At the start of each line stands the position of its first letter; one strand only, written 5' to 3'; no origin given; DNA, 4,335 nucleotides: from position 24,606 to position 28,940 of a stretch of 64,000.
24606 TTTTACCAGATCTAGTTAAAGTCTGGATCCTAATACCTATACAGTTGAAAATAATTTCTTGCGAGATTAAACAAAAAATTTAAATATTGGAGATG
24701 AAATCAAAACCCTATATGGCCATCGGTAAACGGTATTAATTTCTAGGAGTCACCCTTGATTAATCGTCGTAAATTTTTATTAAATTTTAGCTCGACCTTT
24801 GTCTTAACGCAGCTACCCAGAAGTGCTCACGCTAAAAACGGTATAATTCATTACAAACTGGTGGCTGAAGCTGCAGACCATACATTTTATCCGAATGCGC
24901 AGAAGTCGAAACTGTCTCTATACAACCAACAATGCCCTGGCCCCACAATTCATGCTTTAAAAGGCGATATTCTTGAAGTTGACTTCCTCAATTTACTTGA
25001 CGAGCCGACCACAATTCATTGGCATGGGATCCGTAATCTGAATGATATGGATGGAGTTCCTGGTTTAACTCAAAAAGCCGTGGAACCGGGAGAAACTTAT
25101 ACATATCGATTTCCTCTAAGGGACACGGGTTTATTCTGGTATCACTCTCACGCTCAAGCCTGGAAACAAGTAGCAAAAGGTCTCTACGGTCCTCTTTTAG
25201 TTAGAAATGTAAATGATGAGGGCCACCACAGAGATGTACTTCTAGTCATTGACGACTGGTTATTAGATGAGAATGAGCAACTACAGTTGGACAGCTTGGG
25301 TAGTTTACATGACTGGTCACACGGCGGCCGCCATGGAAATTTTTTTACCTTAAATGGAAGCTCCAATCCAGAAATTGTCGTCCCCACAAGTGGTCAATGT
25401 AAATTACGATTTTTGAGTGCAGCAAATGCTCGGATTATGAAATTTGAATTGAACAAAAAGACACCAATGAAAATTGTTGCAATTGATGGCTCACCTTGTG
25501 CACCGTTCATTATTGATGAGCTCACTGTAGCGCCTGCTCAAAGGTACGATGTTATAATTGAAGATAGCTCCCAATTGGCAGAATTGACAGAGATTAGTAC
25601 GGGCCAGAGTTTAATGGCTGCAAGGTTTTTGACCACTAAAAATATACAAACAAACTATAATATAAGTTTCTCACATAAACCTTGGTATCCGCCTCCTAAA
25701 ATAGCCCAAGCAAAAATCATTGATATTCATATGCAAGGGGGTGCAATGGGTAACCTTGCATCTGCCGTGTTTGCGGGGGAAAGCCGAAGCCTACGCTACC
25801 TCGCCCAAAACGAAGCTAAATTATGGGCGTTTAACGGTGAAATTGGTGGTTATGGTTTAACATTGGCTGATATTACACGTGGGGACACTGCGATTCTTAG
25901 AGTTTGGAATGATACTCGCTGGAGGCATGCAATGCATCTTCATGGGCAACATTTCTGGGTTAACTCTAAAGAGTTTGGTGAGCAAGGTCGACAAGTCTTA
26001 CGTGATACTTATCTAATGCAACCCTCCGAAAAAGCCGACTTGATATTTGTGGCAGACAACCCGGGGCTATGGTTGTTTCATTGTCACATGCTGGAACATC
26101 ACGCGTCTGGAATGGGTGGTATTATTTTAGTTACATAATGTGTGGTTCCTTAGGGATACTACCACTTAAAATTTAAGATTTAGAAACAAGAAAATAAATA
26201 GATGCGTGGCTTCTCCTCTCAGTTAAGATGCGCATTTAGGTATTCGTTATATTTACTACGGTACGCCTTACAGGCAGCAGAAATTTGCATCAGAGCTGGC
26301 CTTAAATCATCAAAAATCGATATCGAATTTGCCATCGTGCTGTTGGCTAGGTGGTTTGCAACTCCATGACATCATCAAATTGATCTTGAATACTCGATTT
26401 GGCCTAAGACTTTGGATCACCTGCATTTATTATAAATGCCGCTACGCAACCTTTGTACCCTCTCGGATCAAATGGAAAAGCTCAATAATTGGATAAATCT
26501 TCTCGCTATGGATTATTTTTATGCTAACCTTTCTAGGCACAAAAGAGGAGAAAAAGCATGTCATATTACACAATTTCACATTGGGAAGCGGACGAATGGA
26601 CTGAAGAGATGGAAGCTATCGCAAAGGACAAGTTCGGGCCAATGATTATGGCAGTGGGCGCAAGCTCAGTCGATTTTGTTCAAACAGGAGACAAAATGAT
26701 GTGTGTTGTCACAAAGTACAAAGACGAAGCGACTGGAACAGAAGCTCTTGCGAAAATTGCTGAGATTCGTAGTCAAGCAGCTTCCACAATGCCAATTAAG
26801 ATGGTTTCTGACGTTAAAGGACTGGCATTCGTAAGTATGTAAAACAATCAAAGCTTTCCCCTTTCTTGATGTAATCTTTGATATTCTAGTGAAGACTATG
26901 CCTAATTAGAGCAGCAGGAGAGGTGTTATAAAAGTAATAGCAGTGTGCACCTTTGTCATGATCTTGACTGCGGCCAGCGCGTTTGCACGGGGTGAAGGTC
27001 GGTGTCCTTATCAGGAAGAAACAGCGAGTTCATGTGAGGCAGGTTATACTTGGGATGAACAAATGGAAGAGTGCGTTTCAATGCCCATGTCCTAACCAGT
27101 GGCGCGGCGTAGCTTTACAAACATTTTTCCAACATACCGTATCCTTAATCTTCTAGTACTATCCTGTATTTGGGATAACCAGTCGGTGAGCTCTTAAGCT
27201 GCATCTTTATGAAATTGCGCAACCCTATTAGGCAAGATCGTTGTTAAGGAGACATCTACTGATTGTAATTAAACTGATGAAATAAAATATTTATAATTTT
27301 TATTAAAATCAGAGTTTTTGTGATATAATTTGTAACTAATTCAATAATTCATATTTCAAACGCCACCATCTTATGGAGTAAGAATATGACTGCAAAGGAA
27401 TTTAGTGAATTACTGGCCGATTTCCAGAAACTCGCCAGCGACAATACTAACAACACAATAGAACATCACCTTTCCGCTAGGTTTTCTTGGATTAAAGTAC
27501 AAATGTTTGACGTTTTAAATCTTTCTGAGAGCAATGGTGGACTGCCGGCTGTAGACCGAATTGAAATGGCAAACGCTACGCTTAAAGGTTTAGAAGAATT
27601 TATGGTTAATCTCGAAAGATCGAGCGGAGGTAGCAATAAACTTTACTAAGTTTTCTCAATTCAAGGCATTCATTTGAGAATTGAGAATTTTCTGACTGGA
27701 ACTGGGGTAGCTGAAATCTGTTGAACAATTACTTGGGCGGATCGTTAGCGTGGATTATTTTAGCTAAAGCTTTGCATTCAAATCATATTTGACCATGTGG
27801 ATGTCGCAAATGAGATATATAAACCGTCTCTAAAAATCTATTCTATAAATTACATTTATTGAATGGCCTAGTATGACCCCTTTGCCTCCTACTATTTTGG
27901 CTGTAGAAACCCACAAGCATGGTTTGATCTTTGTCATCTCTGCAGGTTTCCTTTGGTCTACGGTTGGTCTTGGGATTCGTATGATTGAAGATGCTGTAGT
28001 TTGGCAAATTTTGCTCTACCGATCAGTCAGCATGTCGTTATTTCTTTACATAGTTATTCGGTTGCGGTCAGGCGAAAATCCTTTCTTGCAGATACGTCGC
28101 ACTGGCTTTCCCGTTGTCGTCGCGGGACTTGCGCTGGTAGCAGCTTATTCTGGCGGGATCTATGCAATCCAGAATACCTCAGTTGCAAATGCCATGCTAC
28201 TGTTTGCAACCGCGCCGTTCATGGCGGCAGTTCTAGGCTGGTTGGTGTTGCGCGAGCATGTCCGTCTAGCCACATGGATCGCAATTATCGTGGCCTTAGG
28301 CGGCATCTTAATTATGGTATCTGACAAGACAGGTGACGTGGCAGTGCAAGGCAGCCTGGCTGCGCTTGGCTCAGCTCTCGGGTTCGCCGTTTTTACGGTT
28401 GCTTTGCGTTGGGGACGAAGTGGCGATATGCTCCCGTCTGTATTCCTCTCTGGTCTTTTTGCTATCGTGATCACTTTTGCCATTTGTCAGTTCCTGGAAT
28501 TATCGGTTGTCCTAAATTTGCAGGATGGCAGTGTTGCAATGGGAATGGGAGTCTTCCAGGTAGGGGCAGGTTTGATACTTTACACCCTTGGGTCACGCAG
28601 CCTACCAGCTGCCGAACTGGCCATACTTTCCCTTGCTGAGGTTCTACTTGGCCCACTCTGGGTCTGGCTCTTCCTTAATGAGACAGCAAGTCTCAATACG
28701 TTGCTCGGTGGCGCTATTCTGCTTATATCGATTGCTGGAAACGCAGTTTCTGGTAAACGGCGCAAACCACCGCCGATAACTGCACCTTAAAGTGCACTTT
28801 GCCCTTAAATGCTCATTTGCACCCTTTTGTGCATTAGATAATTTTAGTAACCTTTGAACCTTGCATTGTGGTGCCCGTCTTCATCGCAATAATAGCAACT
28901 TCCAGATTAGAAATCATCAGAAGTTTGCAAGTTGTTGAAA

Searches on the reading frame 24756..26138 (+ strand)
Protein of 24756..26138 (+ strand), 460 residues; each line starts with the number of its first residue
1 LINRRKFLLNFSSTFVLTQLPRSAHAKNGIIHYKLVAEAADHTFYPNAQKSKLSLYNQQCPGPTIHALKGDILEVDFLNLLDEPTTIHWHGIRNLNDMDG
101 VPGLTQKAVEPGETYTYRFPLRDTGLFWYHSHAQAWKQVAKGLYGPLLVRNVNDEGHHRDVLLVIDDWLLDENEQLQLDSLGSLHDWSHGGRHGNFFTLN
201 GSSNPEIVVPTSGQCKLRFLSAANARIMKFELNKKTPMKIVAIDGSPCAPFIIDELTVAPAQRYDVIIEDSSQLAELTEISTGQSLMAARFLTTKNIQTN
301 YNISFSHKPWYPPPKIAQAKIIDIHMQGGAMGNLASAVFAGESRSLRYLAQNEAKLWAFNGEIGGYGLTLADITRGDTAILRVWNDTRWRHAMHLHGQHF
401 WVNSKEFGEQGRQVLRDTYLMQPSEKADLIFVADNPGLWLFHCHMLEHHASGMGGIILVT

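Call 92: search_protein_families(library=pfam, proteins=[window:24756-26138:+], max_evalue=0.000001)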
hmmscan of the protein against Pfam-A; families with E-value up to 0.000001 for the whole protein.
window:24756-26138:+ (460 aa): 3 families
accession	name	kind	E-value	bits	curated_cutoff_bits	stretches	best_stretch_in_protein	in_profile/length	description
PF07732.21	Cu-oxidase_3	-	1.2e-42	145.1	21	1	43-151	6-116/119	Multicopper oxidase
PF07731.20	Cu-oxidase_2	-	1e-27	97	20.4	1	349-459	13-133/137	Multicopper oxidase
PF00394.28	Cu-oxidase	-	1.5e-10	41.8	21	1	160-269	2-121/157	Multicopper oxidase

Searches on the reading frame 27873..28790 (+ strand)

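Call 92: search_protein_families(library=pfam, proteins=[window:27873-28790:+], max_evalue=0.000001)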
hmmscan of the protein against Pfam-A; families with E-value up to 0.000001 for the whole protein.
window:27873-28790:+ (305 aa): 1 family
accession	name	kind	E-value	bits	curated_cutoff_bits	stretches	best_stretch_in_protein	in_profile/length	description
PF00892.27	EamA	-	9.4e-26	91.1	28.2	2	17-149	3-134/135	EamA-like transporter family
